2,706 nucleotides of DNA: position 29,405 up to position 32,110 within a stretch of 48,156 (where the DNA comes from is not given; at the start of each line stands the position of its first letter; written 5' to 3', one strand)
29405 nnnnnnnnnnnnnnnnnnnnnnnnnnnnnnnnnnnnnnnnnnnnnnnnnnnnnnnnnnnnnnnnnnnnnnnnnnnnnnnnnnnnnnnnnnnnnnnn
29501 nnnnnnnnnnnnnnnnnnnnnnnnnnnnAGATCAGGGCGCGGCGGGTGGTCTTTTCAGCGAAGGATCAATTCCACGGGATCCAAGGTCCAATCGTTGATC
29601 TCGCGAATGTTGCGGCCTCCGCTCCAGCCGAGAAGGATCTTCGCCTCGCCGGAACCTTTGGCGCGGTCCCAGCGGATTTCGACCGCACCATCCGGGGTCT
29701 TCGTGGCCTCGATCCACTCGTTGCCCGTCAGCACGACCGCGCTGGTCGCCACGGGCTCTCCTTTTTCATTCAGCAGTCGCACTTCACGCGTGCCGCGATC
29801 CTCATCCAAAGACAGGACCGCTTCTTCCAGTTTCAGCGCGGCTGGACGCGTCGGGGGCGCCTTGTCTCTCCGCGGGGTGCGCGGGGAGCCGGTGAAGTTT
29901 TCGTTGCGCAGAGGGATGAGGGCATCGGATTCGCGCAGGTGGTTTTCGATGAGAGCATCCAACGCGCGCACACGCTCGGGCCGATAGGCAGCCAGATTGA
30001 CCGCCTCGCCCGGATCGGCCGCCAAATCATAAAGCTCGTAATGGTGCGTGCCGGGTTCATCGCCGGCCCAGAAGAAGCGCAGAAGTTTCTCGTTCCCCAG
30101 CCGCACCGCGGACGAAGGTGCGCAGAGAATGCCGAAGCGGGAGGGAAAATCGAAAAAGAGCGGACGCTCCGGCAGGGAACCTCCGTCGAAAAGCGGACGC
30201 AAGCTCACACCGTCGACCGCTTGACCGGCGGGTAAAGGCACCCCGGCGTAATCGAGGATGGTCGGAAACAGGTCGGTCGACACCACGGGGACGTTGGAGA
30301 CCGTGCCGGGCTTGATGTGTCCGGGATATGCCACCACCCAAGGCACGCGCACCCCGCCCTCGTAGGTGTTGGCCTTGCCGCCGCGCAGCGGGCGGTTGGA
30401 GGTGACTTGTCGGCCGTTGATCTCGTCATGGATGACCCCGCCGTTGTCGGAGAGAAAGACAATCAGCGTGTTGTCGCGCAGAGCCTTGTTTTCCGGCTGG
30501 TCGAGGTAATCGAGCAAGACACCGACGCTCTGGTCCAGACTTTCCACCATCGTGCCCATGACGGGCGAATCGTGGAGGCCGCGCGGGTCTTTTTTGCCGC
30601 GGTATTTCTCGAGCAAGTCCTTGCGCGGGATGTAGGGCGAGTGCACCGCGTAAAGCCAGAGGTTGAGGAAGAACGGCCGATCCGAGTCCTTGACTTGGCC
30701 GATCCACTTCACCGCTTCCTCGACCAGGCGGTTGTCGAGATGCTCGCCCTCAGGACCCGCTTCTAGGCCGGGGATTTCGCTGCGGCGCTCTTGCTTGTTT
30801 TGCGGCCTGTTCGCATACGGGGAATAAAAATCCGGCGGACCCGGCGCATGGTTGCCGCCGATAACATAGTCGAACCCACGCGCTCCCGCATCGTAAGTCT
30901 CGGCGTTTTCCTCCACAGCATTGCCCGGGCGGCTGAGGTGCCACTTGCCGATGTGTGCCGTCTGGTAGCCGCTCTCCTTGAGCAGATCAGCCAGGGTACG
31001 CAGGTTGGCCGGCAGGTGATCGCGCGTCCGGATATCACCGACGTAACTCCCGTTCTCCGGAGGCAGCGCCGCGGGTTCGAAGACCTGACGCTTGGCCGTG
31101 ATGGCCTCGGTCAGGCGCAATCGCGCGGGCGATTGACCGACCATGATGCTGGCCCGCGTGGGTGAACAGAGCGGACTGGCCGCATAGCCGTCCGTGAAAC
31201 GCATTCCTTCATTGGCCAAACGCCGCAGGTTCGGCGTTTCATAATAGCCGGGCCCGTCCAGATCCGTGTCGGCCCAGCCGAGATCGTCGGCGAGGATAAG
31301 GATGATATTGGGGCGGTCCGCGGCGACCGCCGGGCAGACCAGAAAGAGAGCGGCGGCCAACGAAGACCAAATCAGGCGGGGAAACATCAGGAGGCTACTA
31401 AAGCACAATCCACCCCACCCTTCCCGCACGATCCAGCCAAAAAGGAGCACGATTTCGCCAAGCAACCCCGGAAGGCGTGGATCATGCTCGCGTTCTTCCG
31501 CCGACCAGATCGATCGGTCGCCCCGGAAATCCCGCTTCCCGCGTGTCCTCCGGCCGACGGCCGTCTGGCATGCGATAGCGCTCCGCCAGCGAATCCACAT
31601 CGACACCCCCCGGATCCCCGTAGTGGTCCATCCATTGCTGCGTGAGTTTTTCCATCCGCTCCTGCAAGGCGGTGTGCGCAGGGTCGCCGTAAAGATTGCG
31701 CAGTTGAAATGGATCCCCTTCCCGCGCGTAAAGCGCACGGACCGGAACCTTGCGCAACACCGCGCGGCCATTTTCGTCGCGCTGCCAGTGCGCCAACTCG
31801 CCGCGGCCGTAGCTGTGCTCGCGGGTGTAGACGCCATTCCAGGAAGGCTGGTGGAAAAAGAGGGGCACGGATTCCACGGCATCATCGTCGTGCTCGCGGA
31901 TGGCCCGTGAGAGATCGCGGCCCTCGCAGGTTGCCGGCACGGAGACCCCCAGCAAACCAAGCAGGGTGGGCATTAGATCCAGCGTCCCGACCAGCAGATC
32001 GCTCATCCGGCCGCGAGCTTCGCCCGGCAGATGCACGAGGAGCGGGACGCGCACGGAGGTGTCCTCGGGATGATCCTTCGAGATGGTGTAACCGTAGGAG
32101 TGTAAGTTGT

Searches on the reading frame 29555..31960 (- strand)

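Call 6: search_protein_families(library=pfam, proteins=[window:29555-31960:-])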
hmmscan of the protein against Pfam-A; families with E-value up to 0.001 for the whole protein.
window:29555-31960:- (801 aa): 3 families
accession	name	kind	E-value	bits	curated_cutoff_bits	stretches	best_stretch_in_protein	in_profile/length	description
PF00884.28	Sulfatase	-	4e-56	191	25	1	217-574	1-301/301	Sulfatase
PF16347.10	SGSH_C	-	8e-15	55.8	29.3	1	532-675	11-148/154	N-sulphoglucosamine sulphohydrolase, C-terminal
PF01663.27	Phosphodiest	-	0.00047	20.3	23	0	240-540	18-249/342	Type I phosphodiesterase / nucleotide pyrophosphatase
